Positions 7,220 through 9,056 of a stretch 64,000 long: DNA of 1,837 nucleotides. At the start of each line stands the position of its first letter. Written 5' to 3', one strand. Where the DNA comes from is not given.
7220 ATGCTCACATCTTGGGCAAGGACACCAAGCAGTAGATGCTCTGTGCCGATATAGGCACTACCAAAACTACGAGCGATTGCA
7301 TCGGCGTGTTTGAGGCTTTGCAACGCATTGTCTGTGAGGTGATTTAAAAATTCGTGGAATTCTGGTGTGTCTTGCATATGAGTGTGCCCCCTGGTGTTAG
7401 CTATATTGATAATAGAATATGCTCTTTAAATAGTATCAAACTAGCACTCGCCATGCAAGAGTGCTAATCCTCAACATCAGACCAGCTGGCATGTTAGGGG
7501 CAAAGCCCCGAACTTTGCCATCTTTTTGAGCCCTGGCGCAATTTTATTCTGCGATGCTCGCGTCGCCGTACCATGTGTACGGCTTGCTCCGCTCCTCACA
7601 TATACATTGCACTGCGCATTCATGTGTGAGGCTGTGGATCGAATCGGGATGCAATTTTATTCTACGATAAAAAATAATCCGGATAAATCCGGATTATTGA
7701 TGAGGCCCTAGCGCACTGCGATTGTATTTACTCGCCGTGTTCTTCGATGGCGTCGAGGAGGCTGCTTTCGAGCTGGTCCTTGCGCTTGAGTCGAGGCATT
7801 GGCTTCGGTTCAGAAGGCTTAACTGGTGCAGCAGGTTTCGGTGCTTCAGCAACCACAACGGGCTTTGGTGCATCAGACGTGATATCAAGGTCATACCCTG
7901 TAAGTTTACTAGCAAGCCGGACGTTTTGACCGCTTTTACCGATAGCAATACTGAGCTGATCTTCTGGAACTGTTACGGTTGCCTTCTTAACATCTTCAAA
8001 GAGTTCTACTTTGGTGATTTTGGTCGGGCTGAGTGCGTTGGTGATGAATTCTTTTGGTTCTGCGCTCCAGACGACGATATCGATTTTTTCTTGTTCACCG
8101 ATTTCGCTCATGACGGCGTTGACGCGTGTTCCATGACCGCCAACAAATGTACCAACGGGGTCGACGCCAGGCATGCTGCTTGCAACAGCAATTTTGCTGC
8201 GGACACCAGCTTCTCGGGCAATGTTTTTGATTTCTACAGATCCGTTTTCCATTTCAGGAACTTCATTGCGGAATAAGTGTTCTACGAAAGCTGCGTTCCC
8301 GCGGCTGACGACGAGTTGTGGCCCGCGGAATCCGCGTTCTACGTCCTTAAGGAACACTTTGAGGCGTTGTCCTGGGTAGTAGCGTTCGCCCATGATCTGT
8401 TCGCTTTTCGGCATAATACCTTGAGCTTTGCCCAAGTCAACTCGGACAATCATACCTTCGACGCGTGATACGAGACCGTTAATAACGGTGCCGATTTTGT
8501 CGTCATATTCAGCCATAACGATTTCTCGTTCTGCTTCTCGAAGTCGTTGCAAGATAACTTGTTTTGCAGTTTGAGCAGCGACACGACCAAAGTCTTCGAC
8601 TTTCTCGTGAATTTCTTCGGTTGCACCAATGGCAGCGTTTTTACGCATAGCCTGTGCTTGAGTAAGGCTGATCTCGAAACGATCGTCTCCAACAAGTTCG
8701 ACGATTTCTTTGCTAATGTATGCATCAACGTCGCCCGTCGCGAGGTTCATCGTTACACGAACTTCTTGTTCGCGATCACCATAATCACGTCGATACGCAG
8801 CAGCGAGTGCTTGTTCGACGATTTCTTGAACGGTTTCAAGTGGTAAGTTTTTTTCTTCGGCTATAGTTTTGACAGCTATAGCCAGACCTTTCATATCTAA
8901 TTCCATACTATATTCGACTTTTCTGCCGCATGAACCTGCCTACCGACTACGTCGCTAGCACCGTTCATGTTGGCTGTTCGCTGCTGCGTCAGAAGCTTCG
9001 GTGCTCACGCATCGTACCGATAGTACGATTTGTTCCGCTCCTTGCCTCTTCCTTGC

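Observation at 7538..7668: Repeated intergenic hairpin motif with compensatory base changes, bracketed here by 18-nt direct repeats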

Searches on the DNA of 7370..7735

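Call 19: search_rna_families(source=window, start=7370, end=7735, threshold=evalue, max_evalue=10)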
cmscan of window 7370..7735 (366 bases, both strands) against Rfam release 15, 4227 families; matches with E-value up to 10: 4.
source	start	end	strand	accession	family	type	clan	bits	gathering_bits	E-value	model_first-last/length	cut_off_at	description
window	7637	7727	-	RF01770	rimP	Cis-reg; leader;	-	20.4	47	0.52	1-102/102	no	Gammaprotebacteria rimP leader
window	7370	7461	-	RF00030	RNase_MRP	Gene; ribozyme;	CL00002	14.7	50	0.026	1-266/266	no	RNase MRP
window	7444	7534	+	RF02794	Pab19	Gene; snRNA; snoRNA; HACA-box;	-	14.4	55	9.3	1-102/102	no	Pab19 RNA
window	7638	7727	+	RF04179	BTnc049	Gene; sRNA;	-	13.9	81.9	9.7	1-111/111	no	Bacteroides sRNA BTnc049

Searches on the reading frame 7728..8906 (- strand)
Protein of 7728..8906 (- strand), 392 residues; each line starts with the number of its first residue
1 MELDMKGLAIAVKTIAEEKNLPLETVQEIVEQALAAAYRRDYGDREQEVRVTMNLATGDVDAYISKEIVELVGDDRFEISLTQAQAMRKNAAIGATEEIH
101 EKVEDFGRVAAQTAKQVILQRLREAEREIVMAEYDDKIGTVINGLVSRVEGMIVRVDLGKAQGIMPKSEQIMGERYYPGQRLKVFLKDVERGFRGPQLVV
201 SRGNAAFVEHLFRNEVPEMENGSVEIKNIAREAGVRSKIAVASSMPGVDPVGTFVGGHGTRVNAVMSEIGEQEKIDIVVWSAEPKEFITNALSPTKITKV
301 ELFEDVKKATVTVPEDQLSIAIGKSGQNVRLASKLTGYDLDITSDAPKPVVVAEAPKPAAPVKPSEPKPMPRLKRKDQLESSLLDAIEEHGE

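Call 12: find_encoding_contigs(protein=window:7728-8906:-, flank=10000, max_places=10)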
Protein window:7728-8906:- (392 aa): no gene with exactly this product is on record in the collection.
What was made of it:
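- Tried and rejected: Not on record (call 12).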

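Call 13: find_homologous_proteins(query=window:7731-8906:-, max_evalue=1e-30)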
Query window:7731-8906:- (392 aa): 8000 proteins with E <= 1e-30 among 8000 candidates; the best 120 are listed.
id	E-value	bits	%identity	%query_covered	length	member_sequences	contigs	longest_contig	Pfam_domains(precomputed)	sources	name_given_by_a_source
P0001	7.0e-242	820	98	100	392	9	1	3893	PF13184.13,PF26594.2,PF00575.30,PF08529.17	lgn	-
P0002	3.3e-220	749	90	100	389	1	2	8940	PF13184.13,PF26594.2,PF00575.30,PF08529.17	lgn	-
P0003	4.3e-220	748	89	100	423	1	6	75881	PF13184.13,PF26594.2,PF00575.30,PF08529.17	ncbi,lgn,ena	-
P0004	1.8e-219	746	90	100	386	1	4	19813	PF13184.13,PF26594.2,PF08529.17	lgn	-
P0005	2.0e-219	746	90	100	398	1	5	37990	PF13184.13,PF26594.2,PF08529.17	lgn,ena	-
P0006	1.7e-218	743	88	100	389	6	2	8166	PF13184.13,PF26594.2,PF00575.30,PF08529.17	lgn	-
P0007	2.3e-218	743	89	100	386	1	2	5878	PF13184.13,PF26594.2,PF08529.17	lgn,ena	-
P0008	2.6e-218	743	89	100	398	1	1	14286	PF13184.13,PF26594.2,PF08529.17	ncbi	-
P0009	5.3e-218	742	89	100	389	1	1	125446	PF13184.13,PF26594.2,PF00575.30,PF08529.17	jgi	jgi:transcription termination/antitermination protein NusA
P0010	1.3e-217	740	89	99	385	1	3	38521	PF13184.13,PF26594.2,PF00575.30,PF08529.17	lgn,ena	-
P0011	5.3e-217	738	89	100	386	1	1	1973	PF13184.13,PF26594.2,PF08529.17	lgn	-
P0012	2.1e-216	736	90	100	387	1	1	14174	PF13184.13,PF26594.2,PF00575.30,PF08529.17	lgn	-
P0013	1.4e-213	727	87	99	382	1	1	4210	PF13184.13,PF26594.2,PF07650.24,PF00575.30,PF08529.17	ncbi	-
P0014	1.3e-212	724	87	100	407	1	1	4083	PF13184.13,PF26594.2,PF00575.30,PF08529.17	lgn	-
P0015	2.9e-210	716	87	100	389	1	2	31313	PF13184.13,PF26594.2,PF00575.30,PF08529.17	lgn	-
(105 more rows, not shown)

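Call 14: find_encoding_contigs(protein=P0001, flank=4000, max_places=3)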
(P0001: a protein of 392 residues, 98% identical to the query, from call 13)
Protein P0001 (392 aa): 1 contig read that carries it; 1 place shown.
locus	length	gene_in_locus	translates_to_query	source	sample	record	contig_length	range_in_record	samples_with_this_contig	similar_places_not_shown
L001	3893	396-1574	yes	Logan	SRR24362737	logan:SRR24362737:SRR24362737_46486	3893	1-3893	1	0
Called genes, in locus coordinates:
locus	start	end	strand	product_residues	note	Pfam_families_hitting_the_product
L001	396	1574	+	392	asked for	PF08529:NusA_N, PF00575:S1 (weak), PF13184:KH_NusA_1st, PF26594:KH_NusA_2nd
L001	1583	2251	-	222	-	-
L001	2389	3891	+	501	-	?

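Call 15: find_encoding_contigs(protein=P0003, flank=4000, max_places=3)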
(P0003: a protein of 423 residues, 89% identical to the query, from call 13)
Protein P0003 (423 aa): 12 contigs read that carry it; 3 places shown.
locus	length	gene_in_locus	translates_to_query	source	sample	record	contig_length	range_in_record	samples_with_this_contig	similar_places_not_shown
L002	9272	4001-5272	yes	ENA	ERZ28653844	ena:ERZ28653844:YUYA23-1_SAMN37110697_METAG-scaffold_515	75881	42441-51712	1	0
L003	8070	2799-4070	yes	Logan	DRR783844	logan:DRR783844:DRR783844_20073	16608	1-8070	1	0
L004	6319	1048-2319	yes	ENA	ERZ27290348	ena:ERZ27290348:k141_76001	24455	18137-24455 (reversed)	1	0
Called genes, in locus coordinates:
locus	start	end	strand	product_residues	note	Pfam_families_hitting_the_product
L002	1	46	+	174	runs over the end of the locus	PF01245:Ribosomal_L19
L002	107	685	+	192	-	PF01351:RNase_HII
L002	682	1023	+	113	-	PF02021:UPF0102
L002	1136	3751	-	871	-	PF17900:Peptidase_M1_N, PF01433:Peptidase_M1, PF11838:ERAP1_C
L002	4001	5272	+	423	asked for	PF08529:NusA_N, PF00575:S1 (weak), PF13184:KH_NusA_1st, PF26594:KH_NusA_2nd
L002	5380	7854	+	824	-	PF02861:Clp_N, PF13191:AAA_16 (weak), PF23569:NBD_SMAX1 (weak), PF00004:AAA, PF17871:AAA_lid_9, PF07724:AAA_2, PF07728:AAA_5, PF10431:ClpB_D2-small, +7 more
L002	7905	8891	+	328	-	-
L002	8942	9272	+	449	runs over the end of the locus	PF18073:Zn_ribbon_LapB, PF13481:AAA_25, PF03796:DnaB_C (weak), PF06745:ATPase, PF23442:DUF7125, PF00004:AAA (weak), PF13541:ChlI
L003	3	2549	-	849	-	?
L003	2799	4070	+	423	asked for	PF08529:NusA_N, PF00575:S1 (weak), PF13184:KH_NusA_1st, PF26594:KH_NusA_2nd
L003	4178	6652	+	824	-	PF02861:Clp_N, PF13191:AAA_16 (weak), PF23569:NBD_SMAX1 (weak), PF00004:AAA, PF17871:AAA_lid_9, PF07724:AAA_2, PF07728:AAA_5, PF10431:ClpB_D2-small, +7 more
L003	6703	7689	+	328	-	-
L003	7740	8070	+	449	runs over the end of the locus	PF18073:Zn_ribbon_LapB, PF13481:AAA_25, PF03796:DnaB_C (weak), PF06745:ATPase, PF23442:DUF7125, PF00004:AAA (weak), PF13541:ChlI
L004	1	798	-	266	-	?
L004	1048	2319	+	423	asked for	PF08529:NusA_N, PF00575:S1 (weak), PF13184:KH_NusA_1st, PF26594:KH_NusA_2nd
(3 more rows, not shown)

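Call 16: find_encoding_contigs(protein=P0009, flank=4000, max_places=2)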
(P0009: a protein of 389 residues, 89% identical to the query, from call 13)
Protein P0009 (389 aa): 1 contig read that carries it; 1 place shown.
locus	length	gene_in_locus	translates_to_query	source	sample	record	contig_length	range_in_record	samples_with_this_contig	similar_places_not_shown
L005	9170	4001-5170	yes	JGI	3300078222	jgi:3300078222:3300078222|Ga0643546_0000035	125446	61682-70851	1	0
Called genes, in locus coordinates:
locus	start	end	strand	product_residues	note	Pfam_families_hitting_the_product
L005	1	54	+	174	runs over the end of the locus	PF01245:Ribosomal_L19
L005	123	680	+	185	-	PF01351:RNase_HII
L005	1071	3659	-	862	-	PF17900:Peptidase_M1_N, PF01433:Peptidase_M1, PF11838:ERAP1_C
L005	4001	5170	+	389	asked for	PF08529:NusA_N, PF00575:S1 (weak), PF13184:KH_NusA_1st, PF26594:KH_NusA_2nd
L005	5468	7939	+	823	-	PF02861:Clp_N, PF13191:AAA_16 (weak), PF23569:NBD_SMAX1 (weak), PF00004:AAA, PF17871:AAA_lid_9, PF07724:AAA_2, PF07728:AAA_5, PF10431:ClpB_D2-small, +5 more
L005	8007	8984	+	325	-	-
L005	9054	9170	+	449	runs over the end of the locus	PF18073:Zn_ribbon_LapB, PF13481:AAA_25, PF03796:DnaB_C, PF06745:ATPase, PF23442:DUF7125 (weak), PF13541:ChlI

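Call 22: find_related_loci(query=window:7731-8906:-, collection=genome_contigs, flank=6000)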
Query window:7731-8906:- (392 aa) in genome_contigs; peptide patterns used: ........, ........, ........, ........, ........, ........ (x = any residue, [..] = any of these).
305 stretches matched a pattern; 207 encode a relative of the query (tblastn E <= 1e-3); the best 80 are kept; 80 distinct loci.
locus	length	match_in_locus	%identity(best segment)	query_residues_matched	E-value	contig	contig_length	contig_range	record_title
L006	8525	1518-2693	96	1-392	0e+0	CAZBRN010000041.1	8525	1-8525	MAG TPA_asm: uncultured Candidatus Saccharibacteria bacterium isolate SRP286056_co2_432 genome assembly, contig: NODE_14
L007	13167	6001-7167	89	1-392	0e+0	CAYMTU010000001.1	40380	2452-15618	MAG TPA_asm: uncultured Candidatus Saccharibacteria bacterium isolate SRP286056_co2_537 genome assembly, contig: NODE_12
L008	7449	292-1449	89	1-392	0e+0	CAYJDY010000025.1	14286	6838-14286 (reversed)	MAG TPA_asm: uncultured Candidatus Saccharibacteria bacterium isolate ERP123247_co1_97 genome assembly, contig: NODE_265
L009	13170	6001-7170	86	1-392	0e+0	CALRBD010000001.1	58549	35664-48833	MAG: uncultured Candidatus Saccharimonas sp. isolate RH-23may17-1275 genome assembly, contig: RH-23may17-C3689, whole ge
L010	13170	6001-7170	86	1-392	0e+0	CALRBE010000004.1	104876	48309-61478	MAG: uncultured Candidatus Saccharimonas sp. isolate MsH-30jul19-11 genome assembly, contig: MsH-30jul19-C256, whole gen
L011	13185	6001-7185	85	1-392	0e+0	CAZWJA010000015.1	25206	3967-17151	MAG TPA_asm: uncultured Candidatus Saccharibacteria bacterium isolate SRP192515_co2_169 genome assembly, contig: NODE_14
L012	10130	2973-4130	86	1-392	0e+0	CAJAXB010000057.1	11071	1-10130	uncultured Candidatus Saccharibacteria bacterium isolate Loc090907-4m_bin-620 genome assembly, contig: bin-620:57/95, wh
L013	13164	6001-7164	85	1-392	0e+0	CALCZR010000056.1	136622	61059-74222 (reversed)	MAG TPA_asm: uncultured Candidatus Saccharibacteria bacterium isolate SRR6231146_bin.58_CONCOCT_v1.1_MAG genome assembly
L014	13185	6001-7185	84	1-392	0e+0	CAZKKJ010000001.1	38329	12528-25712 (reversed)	MAG TPA_asm: uncultured Candidatus Saccharibacteria bacterium isolate SRP342105_co1_130 genome assembly, contig: NODE_13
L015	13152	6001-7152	83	1-392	0e+0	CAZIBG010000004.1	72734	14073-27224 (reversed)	MAG TPA_asm: uncultured Candidatus Saccharibacteria bacterium isolate SRP286056_co2_68 genome assembly, contig: NODE_355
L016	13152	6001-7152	83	1-392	0e+0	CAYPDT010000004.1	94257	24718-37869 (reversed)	MAG TPA_asm: uncultured Candidatus Saccharibacteria bacterium isolate SRP170004_co1_264 genome assembly, contig: NODE_25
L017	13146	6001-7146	82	1-392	0e+0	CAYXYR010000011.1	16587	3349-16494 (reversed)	MAG TPA_asm: uncultured Candidatus Saccharibacteria bacterium isolate SRP135725_co3_632 genome assembly, contig: NODE_35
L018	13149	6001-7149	83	1-392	0e+0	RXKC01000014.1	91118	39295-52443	MAG: Candidatus Saccharibacteria bacterium isolate AWTP1-31 sample_9_scaffold_20, whole genome shotgun sequence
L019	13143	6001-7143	84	1-387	0e+0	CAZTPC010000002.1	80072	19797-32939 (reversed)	MAG TPA_asm: uncultured Candidatus Saccharibacteria bacterium isolate SRP286056_co2_252 genome assembly, contig: NODE_30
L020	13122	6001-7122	84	1-384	0e+0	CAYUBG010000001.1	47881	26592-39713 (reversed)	MAG TPA_asm: uncultured Candidatus Saccharibacteria bacterium isolate SRP170004_co1_3 genome assembly, contig: NODE_899_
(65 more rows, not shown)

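Call 94: find_encoding_contigs(protein=P0004, flank=1500, max_places=1)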
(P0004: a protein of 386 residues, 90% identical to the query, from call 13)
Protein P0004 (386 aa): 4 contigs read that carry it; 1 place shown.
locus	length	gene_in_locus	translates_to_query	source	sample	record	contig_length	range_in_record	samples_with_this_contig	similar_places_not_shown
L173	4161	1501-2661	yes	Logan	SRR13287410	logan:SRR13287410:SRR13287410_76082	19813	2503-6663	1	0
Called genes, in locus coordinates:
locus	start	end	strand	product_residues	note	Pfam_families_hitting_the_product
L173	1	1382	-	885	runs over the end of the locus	PF17900:Peptidase_M1_N, PF01433:Peptidase_M1, PF11838:ERAP1_C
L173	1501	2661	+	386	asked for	PF08529:NusA_N, PF13184:KH_NusA_1st, PF26594:KH_NusA_2nd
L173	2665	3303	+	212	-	-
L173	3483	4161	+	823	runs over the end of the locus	PF02861:Clp_N, PF02861:Clp_N, PF00004:AAA, PF17871:AAA_lid_9, PF00004:AAA, PF07724:AAA_2, PF07728:AAA_5, PF10431:ClpB_D2-small, +10 more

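Call 95: find_encoding_contigs(protein=P0012, flank=1500, max_places=1)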
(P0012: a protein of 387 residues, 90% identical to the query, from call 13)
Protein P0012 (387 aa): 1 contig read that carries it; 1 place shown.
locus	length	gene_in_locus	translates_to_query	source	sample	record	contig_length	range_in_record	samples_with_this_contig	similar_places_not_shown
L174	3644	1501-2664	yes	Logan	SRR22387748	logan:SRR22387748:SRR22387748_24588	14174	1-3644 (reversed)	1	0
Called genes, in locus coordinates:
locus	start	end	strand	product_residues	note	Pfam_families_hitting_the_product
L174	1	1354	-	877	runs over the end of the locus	PF17900:Peptidase_M1_N, PF01433:Peptidase_M1, PF11838:ERAP1_C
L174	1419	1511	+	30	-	-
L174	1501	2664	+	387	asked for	PF08529:NusA_N, PF00575:S1 (weak), PF13184:KH_NusA_1st, PF26594:KH_NusA_2nd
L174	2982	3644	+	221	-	?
